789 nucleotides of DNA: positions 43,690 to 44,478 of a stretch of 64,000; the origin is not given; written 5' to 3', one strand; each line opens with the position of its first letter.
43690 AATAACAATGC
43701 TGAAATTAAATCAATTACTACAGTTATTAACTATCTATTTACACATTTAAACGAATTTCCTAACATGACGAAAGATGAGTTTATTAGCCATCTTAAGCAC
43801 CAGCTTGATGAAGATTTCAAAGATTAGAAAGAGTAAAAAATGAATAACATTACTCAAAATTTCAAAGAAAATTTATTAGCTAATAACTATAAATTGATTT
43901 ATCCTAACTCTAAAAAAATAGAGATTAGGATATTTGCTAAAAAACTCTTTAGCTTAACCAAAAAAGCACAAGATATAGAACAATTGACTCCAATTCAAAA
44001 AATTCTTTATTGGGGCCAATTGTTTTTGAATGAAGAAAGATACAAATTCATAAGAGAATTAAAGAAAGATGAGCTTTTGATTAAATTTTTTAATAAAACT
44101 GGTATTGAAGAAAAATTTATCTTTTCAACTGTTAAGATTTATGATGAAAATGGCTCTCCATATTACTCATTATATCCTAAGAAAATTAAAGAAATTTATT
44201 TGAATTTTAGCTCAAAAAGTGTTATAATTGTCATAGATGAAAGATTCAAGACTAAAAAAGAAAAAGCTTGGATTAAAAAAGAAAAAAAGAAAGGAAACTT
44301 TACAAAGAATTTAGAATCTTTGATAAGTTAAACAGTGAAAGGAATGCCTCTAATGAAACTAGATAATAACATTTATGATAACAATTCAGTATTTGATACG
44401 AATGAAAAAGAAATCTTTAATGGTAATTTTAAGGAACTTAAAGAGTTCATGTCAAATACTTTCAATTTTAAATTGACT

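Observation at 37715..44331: Nine tandem paralogs of a ~165-180-aa orphan family (family B) in 6.6 kb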

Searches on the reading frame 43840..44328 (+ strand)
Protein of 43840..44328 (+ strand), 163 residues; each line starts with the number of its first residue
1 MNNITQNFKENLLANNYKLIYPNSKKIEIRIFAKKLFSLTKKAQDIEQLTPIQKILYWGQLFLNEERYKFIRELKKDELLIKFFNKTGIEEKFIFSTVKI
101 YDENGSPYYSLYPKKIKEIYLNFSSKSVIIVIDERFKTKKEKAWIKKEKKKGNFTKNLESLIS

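Call 23: predict_structure(alignment_id=A2)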
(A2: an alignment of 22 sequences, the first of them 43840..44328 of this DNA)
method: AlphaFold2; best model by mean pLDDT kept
length: 163 residues; sequences in the alignment: 22
mean_pLDDT: 83.9   pTM: 0.79
mean pLDDT of the five models: 83.9, 80.9, 80.9, 79.8, 79.7
residues with pLDDT >= 90: 75; 70-90: 66; 50-70: 9; < 50: 13
segments of 3 or more residues with pLDDT < 50: 1-5, 156-163
pLDDT, mean of each block of 10 residues (from residue 1): 61 92 83 81 94 94 91 78 80 89 90 95 93 93 87 53 42
secondary structure, 60 per line:
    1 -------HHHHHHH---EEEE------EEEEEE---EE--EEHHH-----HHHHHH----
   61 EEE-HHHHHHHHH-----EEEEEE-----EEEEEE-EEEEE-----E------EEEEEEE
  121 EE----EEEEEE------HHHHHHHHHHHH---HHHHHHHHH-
elements in order: H8-14 E18-21 E28-33 H51-56 E61-63 H65-73 E79-84 E90-95 E97-101 E114-122 E127-132 H139-150 H154-162

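Call 25: fold_search(model_id=the predicted structure, library=pdb)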
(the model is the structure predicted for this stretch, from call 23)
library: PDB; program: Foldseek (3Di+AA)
matches with E <= 10: 295; with E <= 0.001: 0
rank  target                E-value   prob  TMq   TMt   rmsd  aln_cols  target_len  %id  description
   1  2edo_MODEL_1_A        5.9e-01  0.21  0.22  0.28   6.9        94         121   14  Solution structure of the first ig-like domain from human CD48 antigen (released 2007-08-14)
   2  8yke                  6.7e-01  0.07  0.17  0.18  16.5       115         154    4  Structure of two consecutively arrayed Rib domains (Rib8-9) from surface adhesin of Limosilactobacillus reuteri (released 2025-03-05)
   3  7tgh_P2               6.7e-01  0.06  0.18  0.18  13.0       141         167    7  Cryo-EM structure of respiratory super-complex CI+III2 from Tetrahymena thermophila (released 2022-04-06)
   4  6s5y_A                7.1e-01  0.08  0.13  0.13  22.4       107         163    7  Structure of tandemly arrayed consecutive Rib domains (Rib2R) from Group B Streptococcal species Streptococcus agalact (released 2019-12-11)
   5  4zmx_B                7.6e-01  0.06  0.21  0.18  23.9       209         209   10  Crystal structure of human P-cadherin (int-X-dimer) (released 2016-09-07)
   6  4zmv_A                8.1e-01  0.07  0.21  0.17  23.6       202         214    9  Crystal structure of human P-cadherin (ss-X-dimer pocket I) (released 2016-09-07)
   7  1bsh_MODEL_1_A        9.1e-01  0.05  0.10  0.10   7.9        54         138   13  SOLUTION STRUCTURE OF THE EPSILON SUBUNIT OF THE F1-ATPSYNTHASE FROM ESCHERICHIA COLI AND ORIENTATION OF THE S (released 1998-09-02)
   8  7cmf                  1.2e+00  0.04  0.21  0.17  23.8       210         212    8  Crystal structure of human P-cadherin REC12 (monomer) in complex with 2-(5-chloro-2-methyl-1H-indol-3-yl)ethan-1-amine ( (released 2021-09-15)
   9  9o19_H                1.3e+00  0.08  0.14  0.17   8.6        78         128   13  Pseudomonas aeruginosa ATPase State1 (released 2025-12-10)
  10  7qxb_P                1.3e+00  0.03  0.14  0.10   9.2        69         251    7  Cryo-EM map of human telomerase-DNA-TPP1-POT1 complex (sharpened map) (released 2022-03-02)
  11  5aif_A                1.4e+00  0.04  0.13  0.16  12.7       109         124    6  Discovery and characterization of thermophilic limonene-1,2-epoxide hydrolases from hot spring metagenomic libraries.  (released 2015-06-17)
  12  5c7q_B                1.4e+00  0.01  0.10  0.09  14.8       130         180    9  Crystal Structure of the Bdellovibrio bacteriovorus Nucleoside Diphosphate Sugar Hydrolase (released 2016-01-20)
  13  6s5y_H                1.6e+00  0.06  0.13  0.13  22.5       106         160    6  Structure of tandemly arrayed consecutive Rib domains (Rib2R) from Group B Streptococcal species Streptococcus agalact (released 2019-12-11)
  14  9o1d_H                1.7e+00  0.06  0.15  0.17   9.7        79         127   13  Pseudomonas aeruginosa ATPase State2a F1Fo focused (released 2025-12-10)
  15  1ts4_A                1.7e+00  0.04  0.12  0.10  10.9        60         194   15  Q139K MUTANT OF TOXIC SHOCK SYNDROME TOXIN-1 FROM S. AUREUS (released 1998-12-16)
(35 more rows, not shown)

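Call 26: search_protein_representatives(alignment_id=A2)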
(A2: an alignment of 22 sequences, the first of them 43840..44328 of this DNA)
Query: 22 sequences, 164 profile positions. Proteins with E-value up to 0.001 (for the whole library): 67; up to 1e-10: 37; up to 1e-30: 6. The best 67 are listed.
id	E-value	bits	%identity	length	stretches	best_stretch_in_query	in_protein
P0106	4.1e-51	189.6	-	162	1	1-164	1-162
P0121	7.5e-45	169.3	-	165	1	1-164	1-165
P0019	4.0e-42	160.4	-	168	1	1-164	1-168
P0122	1.7e-41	158.4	-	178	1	1-164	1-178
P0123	2.3e-38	148.2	-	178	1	1-164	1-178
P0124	2.8e-36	141.4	-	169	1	1-163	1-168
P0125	1.9e-30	122.5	-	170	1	1-164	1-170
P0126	2.0e-29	119.1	-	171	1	1-164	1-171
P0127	4.1e-28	114.9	-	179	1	1-155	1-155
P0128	4.4e-28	114.8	-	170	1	1-164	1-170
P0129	1.0e-27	113.5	-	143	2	57-164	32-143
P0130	2.8e-27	112.1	-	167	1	1-164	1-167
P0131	4.0e-27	111.6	-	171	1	1-163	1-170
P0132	5.1e-27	111.3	-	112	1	46-156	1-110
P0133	1.6e-25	106.4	-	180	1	1-163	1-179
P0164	1.7e-07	47.8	-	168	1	8-164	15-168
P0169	2.3e-06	44.1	-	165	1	2-160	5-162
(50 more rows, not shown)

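Call 29: find_related_loci(query=A2, collection=viral_contigs, flank=10000)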
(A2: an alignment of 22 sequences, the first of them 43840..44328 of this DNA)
Query A2 (163 aa) in viral_contigs; peptide patterns used: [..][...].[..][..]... (x = any residue, [..] = any of these).
58 stretches matched a pattern; 3 encode a relative of the query (tblastn E <= 1e-3); 3 distinct loci.
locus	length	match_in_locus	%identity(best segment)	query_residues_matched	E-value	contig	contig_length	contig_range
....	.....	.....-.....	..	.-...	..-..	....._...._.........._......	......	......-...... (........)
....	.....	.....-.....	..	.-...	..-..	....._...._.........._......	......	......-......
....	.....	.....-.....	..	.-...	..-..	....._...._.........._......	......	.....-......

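Call 30: fold_search(model_id=the predicted structure, library=viral)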
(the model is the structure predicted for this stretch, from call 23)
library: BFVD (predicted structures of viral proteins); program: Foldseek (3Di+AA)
matches with E <= 10: 691; with E <= 0.001: 4
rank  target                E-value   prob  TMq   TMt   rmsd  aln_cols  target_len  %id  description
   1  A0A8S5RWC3            3.5e-15  1.00  0.82  0.82   7.5       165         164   30  Uncharacterized protein [Siphoviridae sp. ctHip2]
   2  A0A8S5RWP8            2.3e-12  1.00  0.72  0.70   5.2       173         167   21  Uncharacterized protein [Siphoviridae sp. ctHip2]
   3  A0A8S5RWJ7            3.8e-11  1.00  0.66  0.62   6.9       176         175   27  Uncharacterized protein [Siphoviridae sp. ctHip2]
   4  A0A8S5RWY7            2.1e-04  1.00  0.47  0.50   7.1       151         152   12  Uncharacterized protein [Siphoviridae sp. ctHip2]
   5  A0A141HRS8            2.0e-02  0.87  0.20  0.22   5.2        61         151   13  (no name in the UniProt tables at hand)
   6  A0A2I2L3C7            8.2e-02  0.15  0.19  0.05  16.5       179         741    7  Immunoglobulin-like fold protein [Orpheovirus IHUMI-LCC2]
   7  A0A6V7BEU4            1.4e-01  0.30  0.19  0.28  11.2        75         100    9  (no name in the UniProt tables at hand)
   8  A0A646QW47            1.7e-01  0.05  0.15  0.15  15.0       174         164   13  Uncharacterized protein [Roseobacter phage CRP-4]
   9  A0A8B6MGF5            3.6e-01  0.15  0.19  0.23   6.8        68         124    7  (no name in the UniProt tables at hand)
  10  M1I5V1                3.8e-01  0.04  0.12  0.07  10.8        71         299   11  (no name in the UniProt tables at hand)
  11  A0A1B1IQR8            4.6e-01  0.07  0.13  0.13  10.0        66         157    9  (no name in the UniProt tables at hand)
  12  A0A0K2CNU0            4.6e-01  0.06  0.14  0.14  13.7        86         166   17  Uncharacterized protein [Brevibacillus phage SecTim467]
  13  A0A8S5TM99            4.9e-01  0.15  0.18  0.19  11.8       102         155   10  Uncharacterized protein (Fragment) [Siphoviridae sp. ctvWR21]
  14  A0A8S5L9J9            4.9e-01  0.14  0.17  0.20  10.5       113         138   12  Uncharacterized protein [Myoviridae sp. ctPuP5]
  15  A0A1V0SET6            5.2e-01  0.08  0.10  0.02  10.5        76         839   10  Uncharacterized protein [Hokovirus HKV1]
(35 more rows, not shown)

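Call 41: find_encoding_contigs(protein=P0169, flank=10000, max_places=3)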
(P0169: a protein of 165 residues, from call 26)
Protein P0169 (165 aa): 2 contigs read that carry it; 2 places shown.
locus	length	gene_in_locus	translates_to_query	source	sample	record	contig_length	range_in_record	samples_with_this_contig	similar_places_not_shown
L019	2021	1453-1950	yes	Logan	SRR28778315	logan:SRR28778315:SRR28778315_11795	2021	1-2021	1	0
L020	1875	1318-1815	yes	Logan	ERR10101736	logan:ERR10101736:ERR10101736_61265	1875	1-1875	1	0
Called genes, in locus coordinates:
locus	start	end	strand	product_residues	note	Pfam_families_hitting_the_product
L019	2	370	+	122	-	?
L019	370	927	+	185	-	-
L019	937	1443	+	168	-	-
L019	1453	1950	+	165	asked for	-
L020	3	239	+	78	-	?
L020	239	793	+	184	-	-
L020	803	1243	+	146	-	-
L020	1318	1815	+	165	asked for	-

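Call 42: find_encoding_contigs(protein=P0164, flank=10000, max_places=3)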
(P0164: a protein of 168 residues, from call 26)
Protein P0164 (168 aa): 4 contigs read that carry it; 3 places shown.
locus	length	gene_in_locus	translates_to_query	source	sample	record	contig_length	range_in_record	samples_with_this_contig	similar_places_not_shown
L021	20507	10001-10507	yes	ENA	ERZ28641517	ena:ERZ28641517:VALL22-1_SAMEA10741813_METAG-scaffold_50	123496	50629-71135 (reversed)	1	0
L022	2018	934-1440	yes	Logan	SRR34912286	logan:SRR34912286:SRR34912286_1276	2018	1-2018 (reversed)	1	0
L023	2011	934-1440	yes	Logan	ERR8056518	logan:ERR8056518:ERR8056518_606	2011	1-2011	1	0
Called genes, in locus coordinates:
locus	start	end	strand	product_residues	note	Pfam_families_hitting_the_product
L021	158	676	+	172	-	-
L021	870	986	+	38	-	-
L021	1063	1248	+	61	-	-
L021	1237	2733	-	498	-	PF07282:Cas12f1-like_TNB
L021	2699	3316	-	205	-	PF00239:Resolvase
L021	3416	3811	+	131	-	-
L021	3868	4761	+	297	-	PF14025:DUF4241 (faint)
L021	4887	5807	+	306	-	-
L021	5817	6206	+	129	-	-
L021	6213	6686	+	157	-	-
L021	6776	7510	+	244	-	-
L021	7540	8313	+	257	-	-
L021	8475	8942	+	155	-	-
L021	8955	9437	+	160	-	PF03449:GreA_GreB_N, PF01272:GreA_GreB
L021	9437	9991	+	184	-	-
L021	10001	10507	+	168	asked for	-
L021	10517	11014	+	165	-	-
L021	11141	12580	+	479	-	PF00534:Glycos_transf_1, PF13692:Glyco_trans_1_4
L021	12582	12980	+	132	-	-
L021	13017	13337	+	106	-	-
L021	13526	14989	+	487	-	-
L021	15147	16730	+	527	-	-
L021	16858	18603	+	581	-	PF08363:GbpC, PF00746:Gram_pos_anchor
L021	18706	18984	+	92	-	-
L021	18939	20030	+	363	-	PF03816:LytR_cpsA_psr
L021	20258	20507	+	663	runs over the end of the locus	PF22815:CatAgl_D1, PF22816:CatAgl_D2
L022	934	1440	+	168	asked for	-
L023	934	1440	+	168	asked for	-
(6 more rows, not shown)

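Call 47: find_related_loci(query=L021:16858-18600:+, collection=genome_contigs, flank=2000)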
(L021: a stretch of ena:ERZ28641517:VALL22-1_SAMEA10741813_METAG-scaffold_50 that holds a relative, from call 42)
Query L021:16858-18600:+ (581 aa) in genome_contigs; peptide patterns used: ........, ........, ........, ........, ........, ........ (x = any residue, [..] = any of these).
65 stretches matched a pattern; 11 encode a relative of the query (tblastn E <= 1e-3); 11 distinct loci.
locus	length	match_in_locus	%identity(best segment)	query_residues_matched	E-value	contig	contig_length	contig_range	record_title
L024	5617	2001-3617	46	6-580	8e-152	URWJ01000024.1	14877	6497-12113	uncultured Granulicatella sp. isolate UMGS1414 genome assembly, contig: NODE_832_length_14877_cov_8.196937, whole genome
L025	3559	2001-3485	50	6-498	5e-152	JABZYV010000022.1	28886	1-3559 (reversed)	MAG: Streptococcus sp. isolate JCVI_35_bin.4 NODE_22_length_28886_cov_4.360859, whole genome shotgun sequence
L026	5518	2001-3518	48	6-516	4e-150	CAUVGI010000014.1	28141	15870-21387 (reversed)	MAG TPA_asm: uncultured Streptococcus sp. isolate SRR13061507_bin.10_MetaWRAP_v1.3_MAG genome assembly, contig: ERZ21659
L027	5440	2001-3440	50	6-483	3e-149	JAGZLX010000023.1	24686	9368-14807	MAG: Granulicatella adiacens isolate L3_114_123G1_dasL3_114_123G1_concoct_11_sub L3_114_123G1_scaffold_470, whole genome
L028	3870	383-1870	49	6-499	1e-152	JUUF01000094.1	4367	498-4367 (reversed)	Carnobacterium maltaromaticum strain 757_CMAL 448_4367_200171, whole genome shotgun sequence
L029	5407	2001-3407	51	6-472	5e-149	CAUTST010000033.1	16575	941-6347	MAG TPA_asm: uncultured Streptococcus sp. isolate ERR10228840_bin.1_MetaWRAP_v1.3_MAG genome assembly, contig: ERZ216596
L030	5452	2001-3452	49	6-487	9e-148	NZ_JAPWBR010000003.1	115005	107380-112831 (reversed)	Granulicatella sp. 20925_1_45 contig00003, whole genome shotgun sequence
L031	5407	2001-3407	51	6-472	5e-148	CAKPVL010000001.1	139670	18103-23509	MAG: uncultured Granulicatella sp. isolate REFINED_METABAT215_TOP10_CONTIGS_1500_ASSEMBLY_K77_MERGED__Hadza_MoBio_hadza-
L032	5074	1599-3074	49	6-498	7e-146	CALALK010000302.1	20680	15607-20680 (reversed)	MAG TPA_asm: uncultured Carnobacterium sp. isolate ERR589414_bin.6_CONCOCT_v1.1_MAG genome assembly, contig: ERZ772907.2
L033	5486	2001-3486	53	6-499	2e-127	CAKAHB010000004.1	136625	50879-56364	MAG TPA_asm: uncultured Granulicatella sp. isolate DRR214961_bin.31_metaWRAP_v1.1_MAG genome assembly, contig: BNJU01000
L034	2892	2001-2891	46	5-301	9e-75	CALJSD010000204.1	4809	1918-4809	MAG TPA_asm: uncultured Carnobacterium sp. isolate ERR1474586_bin.38_CONCOCT_v1.1_MAG genome assembly, contig: ERZ651109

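Call 88: search_protein_families(library=phrogs, proteins=[window:43840-44328:+], max_evalue=0.1)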
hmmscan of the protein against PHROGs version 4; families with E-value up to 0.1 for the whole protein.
window:43840-44328:+ (163 aa): 2 families
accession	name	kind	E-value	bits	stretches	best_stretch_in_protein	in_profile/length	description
phrog_6547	-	head and packaging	0.016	14.2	1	98-157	287-346/827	portal protein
phrog_18520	-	unknown function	0.046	14.9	0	61-110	64-112/114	-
